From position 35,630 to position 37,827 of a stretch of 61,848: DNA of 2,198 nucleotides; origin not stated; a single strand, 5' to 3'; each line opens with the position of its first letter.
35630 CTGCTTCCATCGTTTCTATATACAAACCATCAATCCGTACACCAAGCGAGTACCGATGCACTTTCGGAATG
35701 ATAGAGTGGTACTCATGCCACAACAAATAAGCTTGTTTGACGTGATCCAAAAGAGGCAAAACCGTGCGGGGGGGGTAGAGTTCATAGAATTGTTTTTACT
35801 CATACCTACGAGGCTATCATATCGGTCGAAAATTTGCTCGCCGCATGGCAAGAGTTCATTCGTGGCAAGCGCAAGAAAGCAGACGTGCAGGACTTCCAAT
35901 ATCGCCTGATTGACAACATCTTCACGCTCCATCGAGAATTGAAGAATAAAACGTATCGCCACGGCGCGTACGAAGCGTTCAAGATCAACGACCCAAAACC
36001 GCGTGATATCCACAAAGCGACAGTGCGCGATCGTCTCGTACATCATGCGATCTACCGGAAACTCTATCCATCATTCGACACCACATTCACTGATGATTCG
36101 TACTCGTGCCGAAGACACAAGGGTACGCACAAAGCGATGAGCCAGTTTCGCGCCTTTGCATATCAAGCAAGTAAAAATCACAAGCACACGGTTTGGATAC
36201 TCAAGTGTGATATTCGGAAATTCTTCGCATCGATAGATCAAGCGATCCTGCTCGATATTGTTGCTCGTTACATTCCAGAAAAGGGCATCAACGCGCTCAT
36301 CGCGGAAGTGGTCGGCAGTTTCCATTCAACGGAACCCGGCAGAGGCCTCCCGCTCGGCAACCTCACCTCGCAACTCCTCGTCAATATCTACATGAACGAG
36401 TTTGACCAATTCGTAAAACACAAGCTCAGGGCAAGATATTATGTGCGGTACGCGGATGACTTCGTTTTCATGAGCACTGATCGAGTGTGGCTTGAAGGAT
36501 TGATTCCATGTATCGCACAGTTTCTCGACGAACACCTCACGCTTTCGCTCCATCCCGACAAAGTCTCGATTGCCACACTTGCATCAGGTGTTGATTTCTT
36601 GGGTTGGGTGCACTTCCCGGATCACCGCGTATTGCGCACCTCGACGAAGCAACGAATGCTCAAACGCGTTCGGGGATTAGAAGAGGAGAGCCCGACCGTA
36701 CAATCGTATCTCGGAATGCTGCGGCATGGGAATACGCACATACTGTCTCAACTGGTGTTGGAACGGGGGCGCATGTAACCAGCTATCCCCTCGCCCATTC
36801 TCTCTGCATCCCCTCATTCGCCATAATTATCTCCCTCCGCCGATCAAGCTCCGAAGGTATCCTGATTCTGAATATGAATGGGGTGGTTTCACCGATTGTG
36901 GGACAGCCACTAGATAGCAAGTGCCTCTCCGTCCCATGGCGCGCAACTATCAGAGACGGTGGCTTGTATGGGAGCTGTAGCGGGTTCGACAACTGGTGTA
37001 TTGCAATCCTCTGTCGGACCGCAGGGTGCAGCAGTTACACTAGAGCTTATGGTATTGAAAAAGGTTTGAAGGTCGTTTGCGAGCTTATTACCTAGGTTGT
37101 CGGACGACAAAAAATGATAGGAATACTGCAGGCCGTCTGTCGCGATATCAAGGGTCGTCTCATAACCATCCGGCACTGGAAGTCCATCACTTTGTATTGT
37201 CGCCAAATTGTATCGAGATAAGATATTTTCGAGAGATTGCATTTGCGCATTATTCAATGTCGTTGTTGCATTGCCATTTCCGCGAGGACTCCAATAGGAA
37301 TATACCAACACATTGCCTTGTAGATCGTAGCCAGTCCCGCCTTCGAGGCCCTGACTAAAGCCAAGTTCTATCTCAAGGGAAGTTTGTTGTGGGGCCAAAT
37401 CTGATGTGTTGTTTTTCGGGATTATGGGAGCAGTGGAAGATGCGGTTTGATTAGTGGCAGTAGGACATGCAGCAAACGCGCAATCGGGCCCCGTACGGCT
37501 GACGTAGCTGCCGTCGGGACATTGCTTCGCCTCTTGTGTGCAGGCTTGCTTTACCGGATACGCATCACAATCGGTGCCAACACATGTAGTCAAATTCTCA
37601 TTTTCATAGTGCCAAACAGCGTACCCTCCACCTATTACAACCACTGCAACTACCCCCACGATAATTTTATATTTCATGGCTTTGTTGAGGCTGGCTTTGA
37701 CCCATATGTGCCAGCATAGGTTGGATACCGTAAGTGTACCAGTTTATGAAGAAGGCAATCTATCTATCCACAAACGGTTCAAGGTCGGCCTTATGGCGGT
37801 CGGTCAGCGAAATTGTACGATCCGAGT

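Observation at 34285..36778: Complete diversity-generating retroelement: 127-bp VR/TR pair with 13 of 13 mismatches at TR adenines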

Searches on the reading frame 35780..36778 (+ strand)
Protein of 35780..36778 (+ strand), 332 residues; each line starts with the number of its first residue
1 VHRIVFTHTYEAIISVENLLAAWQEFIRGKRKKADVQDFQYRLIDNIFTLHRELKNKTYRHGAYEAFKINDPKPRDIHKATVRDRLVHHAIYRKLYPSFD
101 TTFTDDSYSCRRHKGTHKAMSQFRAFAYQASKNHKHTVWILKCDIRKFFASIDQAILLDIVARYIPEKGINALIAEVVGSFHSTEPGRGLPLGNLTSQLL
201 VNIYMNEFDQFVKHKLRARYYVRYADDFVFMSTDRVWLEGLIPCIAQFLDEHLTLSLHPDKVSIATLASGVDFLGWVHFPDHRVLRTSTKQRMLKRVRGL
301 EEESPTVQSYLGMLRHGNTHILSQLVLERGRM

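Call 5: search_protein_families(library=pfam, proteins=[window:35780-36778:+], max_evalue=0.1)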
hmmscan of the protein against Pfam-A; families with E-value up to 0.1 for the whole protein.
window:35780-36778:+ (332 aa): 1 family
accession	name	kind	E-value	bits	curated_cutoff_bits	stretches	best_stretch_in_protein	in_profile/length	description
PF00078.32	RVT_1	-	8.7e-23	81.5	29.6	1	74-276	9-203/205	Reverse transcriptase (RNA-dependent DNA polymerase)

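Call 21: search_solved_structures(query=window:35780-36778:+, max_evalue=0.01)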
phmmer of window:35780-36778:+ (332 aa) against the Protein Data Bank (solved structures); distinct sequences matched with E-value up to 0.01: 17.
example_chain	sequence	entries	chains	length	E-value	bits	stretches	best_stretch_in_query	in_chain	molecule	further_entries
8ub7_A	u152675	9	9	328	1.2e-41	146.4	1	11-310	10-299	Reverse transcriptase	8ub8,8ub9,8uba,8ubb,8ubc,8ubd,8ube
5hhl_A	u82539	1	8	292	2.9e-20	76.1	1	9-285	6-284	Retron-type reverse transcriptase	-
7uim_D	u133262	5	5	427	5.5e-20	75.2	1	9-290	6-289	Group II intron reverse transcriptase/maturase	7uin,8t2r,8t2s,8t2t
5hhj_A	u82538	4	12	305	7.2e-19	71.5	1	9-282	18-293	Retron-type reverse transcriptase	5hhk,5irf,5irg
6ar1_A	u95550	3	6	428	3.8e-18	69.2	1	47-301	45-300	GsI-IIC RT | Trt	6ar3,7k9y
6me0_C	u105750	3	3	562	1.3e-12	51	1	73-277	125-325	Maturase reverse transcriptase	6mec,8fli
8bgj_A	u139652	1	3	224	4.8e-12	49.1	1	139-276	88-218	RNA-directed DNA polymerase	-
7kft_D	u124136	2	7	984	5.7e-11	45.6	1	30-288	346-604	Cas6-RT-Cas1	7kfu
5g2x_C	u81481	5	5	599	1.2e-10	44.5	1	6-214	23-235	GROUP II INTRON-ENCODED PROTEIN LTRA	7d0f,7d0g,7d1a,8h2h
36ht_A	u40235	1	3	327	7.3e-06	28.8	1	127-277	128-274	Retron-Kva2 Reverse Transcriptase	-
9z6y_A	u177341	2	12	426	1.6e-05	27.7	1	141-233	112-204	Drt3a reverse transcriptase protein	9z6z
9e8z_H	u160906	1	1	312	7.1e-05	25.6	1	110-236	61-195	Retron Ec83 reverse transcriptase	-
9c0i_A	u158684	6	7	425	7.2e-05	25.5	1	187-307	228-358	Reverse transcriptase/maturase family protein | Antiviral reverse transcriptase Drt2 | RNA-dependent DNA polymerase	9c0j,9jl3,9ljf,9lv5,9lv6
9lje_A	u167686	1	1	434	7.4e-05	25.5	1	187-307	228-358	RNA-dependent DNA polymerase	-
7z0z_A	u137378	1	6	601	0.00029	23.5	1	185-233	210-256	AbiK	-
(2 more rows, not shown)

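Call 24: search_protein_families(library=ncbifam, proteins=[window:35780-36778:+], max_evalue=0.01)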
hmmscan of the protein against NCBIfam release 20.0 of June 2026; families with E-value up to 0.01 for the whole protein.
window:35780-36778:+ (332 aa): 7 families
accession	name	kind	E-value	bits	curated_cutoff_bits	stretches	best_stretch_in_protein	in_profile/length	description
TIGR04416.1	group_II_RT_mat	equivalog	9.8e-43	146.6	300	1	34-282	23-271/353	group II intron reverse transcriptase/maturase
NF041747.1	Drt3a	equivalog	7.4e-19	68.3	200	1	135-269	108-242/412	antiviral reverse transcriptase Drt3a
NF038233.2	retron_St85_RT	exception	6.2e-17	61.8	235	1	129-253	80-203/289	retron St85 family RNA-directed DNA polymerase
NF041746.1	Drt2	equivalog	5.5e-13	48.9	390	1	183-298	217-341/416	antiviral reverse transcriptase Drt2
NF042941.1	Retron_TIR_antiphage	equivalog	4.3e-08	32.4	600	1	117-235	72-187/464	TIR domain-containing anti-phage reverse transcriptase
NF041750.1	Drt5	equivalog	8e-05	21.8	550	1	117-264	106-250/484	antiviral reverse transcriptase Drt5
TIGR04499.1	abortive_AbiA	subfamily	0.0019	17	250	1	120-228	128-248/615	AbiA family abortive infection protein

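Call 46: find_related_loci(query=A3, collection=genome_contigs, flank=2500)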
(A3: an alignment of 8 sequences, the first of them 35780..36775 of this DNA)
Query A3 (332 aa) in genome_contigs; peptide patterns used: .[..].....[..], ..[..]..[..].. (x = any residue, [..] = any of these).
599 stretches matched a pattern (row limit reached: there are more); 588 encode a relative of the query (tblastn E <= 1e-3); the best 80 are kept; 80 distinct loci.
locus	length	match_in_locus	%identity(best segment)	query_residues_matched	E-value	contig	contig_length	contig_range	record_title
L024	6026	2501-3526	68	2-330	8e-156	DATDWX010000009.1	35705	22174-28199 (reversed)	MAG TPA_asm: Candidatus Paceibacterota bacterium isolate SMAG_U8123 k141_762923, whole genome shotgun sequence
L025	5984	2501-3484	68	2-329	7e-153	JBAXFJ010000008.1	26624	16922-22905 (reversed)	MAG: bacterium isolate ELA268 MAG268_8, whole genome shotgun sequence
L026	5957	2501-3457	67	6-324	5e-152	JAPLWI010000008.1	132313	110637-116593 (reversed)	MAG: Candidatus Kaiserbacteria bacterium isolate LacPavin_0920_WC90_MAG_48_13 LacPavin_0920_WC90_scaffold_567696, whole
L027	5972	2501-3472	68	3-326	1e-149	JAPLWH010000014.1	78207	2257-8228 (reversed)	MAG: Candidatus Kaiserbacteria bacterium isolate LacPavin_0818_WC50_MAG_53_14 LacPavin_0818_WC50_scaffold_158292, whole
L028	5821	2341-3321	67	4-327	1e-149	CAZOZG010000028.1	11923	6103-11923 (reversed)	MAG TPA_asm: uncultured Candidatus Saccharibacteria bacterium isolate SRP273308_co1_18 genome assembly, contig: NODE_697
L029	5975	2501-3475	68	3-322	3e-149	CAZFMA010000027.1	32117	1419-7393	MAG TPA_asm: uncultured Candidatus Saccharibacteria bacterium isolate binchicken_co203_568 genome assembly, contig: k141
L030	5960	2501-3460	67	5-324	5e-149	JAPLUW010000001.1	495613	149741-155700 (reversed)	MAG: Candidatus Adlerbacteria bacterium isolate LacPavin_0818_WC45_MAG_49_12 LacPavin_0818_WC45_scaffold_276048, whole g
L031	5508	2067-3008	68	6-320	9e-149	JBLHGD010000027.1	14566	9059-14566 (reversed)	MAG: Candidatus Azotimanducaceae bacterium isolate 3300054976_96 Ga0535667_0006804, whole genome shotgun sequence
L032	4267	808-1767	68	3-323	5e-150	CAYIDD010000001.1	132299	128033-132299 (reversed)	MAG TPA_asm: uncultured Candidatus Saccharibacteria bacterium isolate ERP119705_co18_166 genome assembly, contig: NODE_5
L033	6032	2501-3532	65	3-329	3e-148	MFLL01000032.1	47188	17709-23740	MAG: Candidatus Kaiserbacteria bacterium RIFCSPHIGHO2_02_FULL_55_25 rifcsphigho2_02_scaffold_9560, whole genome shotgun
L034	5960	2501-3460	67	3-322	4e-147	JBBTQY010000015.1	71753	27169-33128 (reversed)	MAG: Patescibacteria group bacterium isolate H41-bin076_1 H41_bin076_1_000000000015, whole genome shotgun sequence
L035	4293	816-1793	65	3-328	8e-148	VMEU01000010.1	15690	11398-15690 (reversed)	MAG: Parcubacteria group bacterium Greene0416_39 Greene041639_scaffold_2277, whole genome shotgun sequence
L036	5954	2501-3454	66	6-323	1e-146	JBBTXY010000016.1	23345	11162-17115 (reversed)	MAG: Patescibacteria group bacterium isolate H51-bin041_1 H51_bin041_1_000000000016, whole genome shotgun sequence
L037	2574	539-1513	65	8-332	1e-154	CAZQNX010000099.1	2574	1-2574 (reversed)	MAG TPA_asm: uncultured Candidatus Saccharibacteria bacterium isolate SRP298887_co1_182 genome assembly, contig: NODE_61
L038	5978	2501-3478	63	3-328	9e-146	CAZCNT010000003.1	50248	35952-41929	MAG TPA_asm: uncultured Gammaproteobacteria bacterium isolate SRP050083_co1_418 genome assembly, contig: NODE_175_length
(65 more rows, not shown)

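Call 81: search_solved_structures(query=window:35780-36778:+, max_evalue=1e-30, show_alignments=1)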
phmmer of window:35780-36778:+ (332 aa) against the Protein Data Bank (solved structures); distinct sequences matched with E-value up to 1e-30: 1.
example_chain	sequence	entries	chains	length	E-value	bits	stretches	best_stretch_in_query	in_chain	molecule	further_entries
8ub7_A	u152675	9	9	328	1.2e-41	146.4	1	11-310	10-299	Reverse transcriptase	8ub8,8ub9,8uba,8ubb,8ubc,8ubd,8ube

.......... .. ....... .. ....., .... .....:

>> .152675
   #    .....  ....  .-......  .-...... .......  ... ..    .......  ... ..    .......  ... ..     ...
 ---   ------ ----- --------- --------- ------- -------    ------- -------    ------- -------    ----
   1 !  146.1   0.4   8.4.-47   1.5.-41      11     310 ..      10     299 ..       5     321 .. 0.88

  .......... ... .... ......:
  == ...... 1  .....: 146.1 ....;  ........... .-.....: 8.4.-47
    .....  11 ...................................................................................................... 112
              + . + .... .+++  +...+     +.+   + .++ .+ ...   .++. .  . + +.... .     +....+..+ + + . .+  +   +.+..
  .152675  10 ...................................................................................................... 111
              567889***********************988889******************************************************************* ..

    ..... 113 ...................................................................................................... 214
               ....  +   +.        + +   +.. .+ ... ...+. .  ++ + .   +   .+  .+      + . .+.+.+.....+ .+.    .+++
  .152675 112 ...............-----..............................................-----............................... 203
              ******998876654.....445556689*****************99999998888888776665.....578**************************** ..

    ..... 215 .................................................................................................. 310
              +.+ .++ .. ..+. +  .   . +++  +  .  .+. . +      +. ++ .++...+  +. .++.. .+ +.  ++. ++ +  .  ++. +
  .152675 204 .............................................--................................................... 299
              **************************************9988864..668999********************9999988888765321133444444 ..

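Call 83: search_dna_similar(query=window:35780-36775:+, collection=phages, mode=protein, max_rows=12)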
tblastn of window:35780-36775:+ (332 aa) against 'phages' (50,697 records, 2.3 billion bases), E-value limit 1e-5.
Records with a match: 164; places in all: 165; records where one place covers at least 80% of the query: 130.
Best place of each record, by identity: <60% 164.
By first word of the organism name: Bacteriophage 36; Bacteroides 22; uncultured 16; Faecalibacterium 15; Pseudomonas 8; Vibrio 6; Streptococcus 6; Bordetella 5; CrAssphage 5; Bacillus 4; and 24 more.
By host as written in the record: - 73; Faecalibacterium prausnitzii 12; Bacillus alcalophilus CGMCC 1.3604 3; Helicobacter canis 3; Butyrivibrio fibrisolvens DSM 3071 3; Pseudoalteromonas elyakovii HL-AS1 2; Vibrio parahaemolyticus 2; Pseudomonas aeruginosa 2; and 55 more.
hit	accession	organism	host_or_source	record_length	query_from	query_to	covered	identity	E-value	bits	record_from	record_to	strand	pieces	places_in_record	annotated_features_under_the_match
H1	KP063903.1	Bacillus phage BalMu-1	Bacillus alcalophilus CGMCC 1.3604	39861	8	330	97%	36.3%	3e-56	202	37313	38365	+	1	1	retron-type RNA-directed DNA polymerase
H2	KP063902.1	Bacillus phage BalMu-1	Bacillus alcalophilus CGMCC 1.3604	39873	8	330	97%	36.3%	3e-56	202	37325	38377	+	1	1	retron-type RNA-directed DNA polymerase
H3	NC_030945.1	Bacillus phage BalMu-1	Bacillus alcalophilus CGMCC 1.3604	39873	8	330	97%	36.3%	3e-56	202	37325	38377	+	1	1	Reverse transcriptase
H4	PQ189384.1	Vibrio phage 1F273_PE002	Vibrio cyclitrophicus 1F273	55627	10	329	96%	36.3%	9e-56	201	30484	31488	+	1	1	hypothetical protein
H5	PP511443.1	Dulem virus 37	Propithecus coquereli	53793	5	330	98%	34.7%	3e-57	205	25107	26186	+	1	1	RT G2 protein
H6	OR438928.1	Pseudoalteromonas phage ACA1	Pseudoalteromonas elyakovii HL-AS1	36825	9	320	94%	35.8%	1e-48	180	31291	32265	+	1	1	reverse transcriptase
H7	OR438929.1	Pseudoalteromonas phage ACA2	Pseudoalteromonas nigrifaciens HL-AS2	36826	9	320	94%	35.8%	1e-48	180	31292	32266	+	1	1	reverse transcriptase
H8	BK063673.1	Caudoviricetes sp. vir525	Methanosarcinales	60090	10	300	88%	38.4%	6e-52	189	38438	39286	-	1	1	reverse transcriptase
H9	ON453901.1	Clostridium phage Saumur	Enterocloster clostridioformis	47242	10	324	95%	35.0%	5e-55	199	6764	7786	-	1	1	reverse transcriptase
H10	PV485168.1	Vibrio phage vB-Vv-ZX4290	Vibrio vulnificus Vv4290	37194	10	328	96%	34.4%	6e-52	189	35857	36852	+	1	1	group II intron reverse transcriptase domain-containing protein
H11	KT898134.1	Aeromonas phage phiARM81mr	Aeromonas sp. ARM81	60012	10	319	93%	35.4%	8e-49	181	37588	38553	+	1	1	retron-type RNA-directed DNA polymerase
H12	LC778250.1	Aeromonas phage phiWae15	filtration agent for carassius auratus ...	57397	10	329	96%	33.9%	5e-47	175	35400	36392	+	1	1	RNA-directed DNA polymerase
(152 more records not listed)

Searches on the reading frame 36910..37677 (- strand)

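Call 24: search_protein_families(library=ncbifam, proteins=[window:36910-37677:-], max_evalue=0.01)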
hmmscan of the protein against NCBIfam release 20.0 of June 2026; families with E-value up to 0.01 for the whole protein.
window:36910-37677:- (255 aa): 1 family
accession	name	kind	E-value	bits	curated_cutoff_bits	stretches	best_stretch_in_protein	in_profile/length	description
NF051471.1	cytcCgr1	equivalog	0.0082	15.8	340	0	2-41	7-48/204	cytochrome c-type protein Cgr1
